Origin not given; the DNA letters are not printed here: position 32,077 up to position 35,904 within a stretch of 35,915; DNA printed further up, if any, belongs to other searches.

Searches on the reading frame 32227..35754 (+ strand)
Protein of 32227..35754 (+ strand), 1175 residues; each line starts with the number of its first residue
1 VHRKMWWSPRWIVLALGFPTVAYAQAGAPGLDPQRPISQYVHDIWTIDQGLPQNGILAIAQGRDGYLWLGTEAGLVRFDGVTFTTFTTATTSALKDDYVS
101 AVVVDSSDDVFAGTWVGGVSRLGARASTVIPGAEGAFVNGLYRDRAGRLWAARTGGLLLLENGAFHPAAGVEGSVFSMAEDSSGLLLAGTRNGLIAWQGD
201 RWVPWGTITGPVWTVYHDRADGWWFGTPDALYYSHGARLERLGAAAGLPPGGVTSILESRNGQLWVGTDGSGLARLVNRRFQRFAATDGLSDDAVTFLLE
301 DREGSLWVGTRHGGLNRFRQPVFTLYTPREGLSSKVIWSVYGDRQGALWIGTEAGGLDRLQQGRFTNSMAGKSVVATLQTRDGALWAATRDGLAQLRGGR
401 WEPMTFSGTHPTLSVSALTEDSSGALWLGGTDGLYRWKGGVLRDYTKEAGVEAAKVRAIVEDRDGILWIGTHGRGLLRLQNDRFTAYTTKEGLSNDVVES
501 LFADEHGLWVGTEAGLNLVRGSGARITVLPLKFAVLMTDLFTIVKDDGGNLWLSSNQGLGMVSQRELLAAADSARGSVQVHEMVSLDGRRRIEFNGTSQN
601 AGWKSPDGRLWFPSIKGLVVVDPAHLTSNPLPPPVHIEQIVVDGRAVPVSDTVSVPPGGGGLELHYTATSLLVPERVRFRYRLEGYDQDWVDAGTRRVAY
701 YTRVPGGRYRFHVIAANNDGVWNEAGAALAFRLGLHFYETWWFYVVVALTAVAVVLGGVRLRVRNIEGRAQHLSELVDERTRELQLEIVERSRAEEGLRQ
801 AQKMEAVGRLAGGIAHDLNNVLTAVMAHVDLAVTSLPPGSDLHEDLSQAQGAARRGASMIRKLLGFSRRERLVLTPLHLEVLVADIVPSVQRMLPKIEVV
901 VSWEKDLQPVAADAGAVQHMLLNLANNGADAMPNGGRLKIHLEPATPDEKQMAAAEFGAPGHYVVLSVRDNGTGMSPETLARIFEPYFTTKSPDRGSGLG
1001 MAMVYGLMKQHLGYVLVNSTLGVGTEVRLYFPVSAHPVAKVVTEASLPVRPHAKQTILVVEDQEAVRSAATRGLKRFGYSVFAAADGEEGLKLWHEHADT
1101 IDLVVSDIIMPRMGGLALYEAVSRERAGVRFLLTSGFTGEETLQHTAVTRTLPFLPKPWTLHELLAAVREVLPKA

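Call 13: search_protein_families(library=pfam, proteins=[window:32227-35754:+], max_evalue=0.001)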
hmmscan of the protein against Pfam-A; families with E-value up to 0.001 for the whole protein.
window:32227-35754:+ (1175 aa): 6 families
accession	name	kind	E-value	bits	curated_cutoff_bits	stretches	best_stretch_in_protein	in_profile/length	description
PF07494.17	Reg_prop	-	5.4e-48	155.2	20.4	4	247-270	1-24/24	Two component regulator propeller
PF02518.31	HATPase_c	-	2.6e-20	73.4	26.4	1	913-1033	2-109/111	Histidine kinase-, DNA gyrase B-, and HSP90-like ATPase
PF00072.30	Response_reg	-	1e-17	64.7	30.2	1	1057-1169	1-111/111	Response regulator receiver domain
PF07495.19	Y_Y_Y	-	3e-15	56.3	26.6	1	674-731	5-62/65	Y_Y_Y domain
PF00512.31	HisKA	-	9.3e-07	29.2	26.9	1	808-870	3-64/66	His Kinase A (phospho-acceptor) domain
PF16819.11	DUF5074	-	6.7e-06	25.8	27.2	0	53-89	181-222/353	Domain of unknown function (DUF5074)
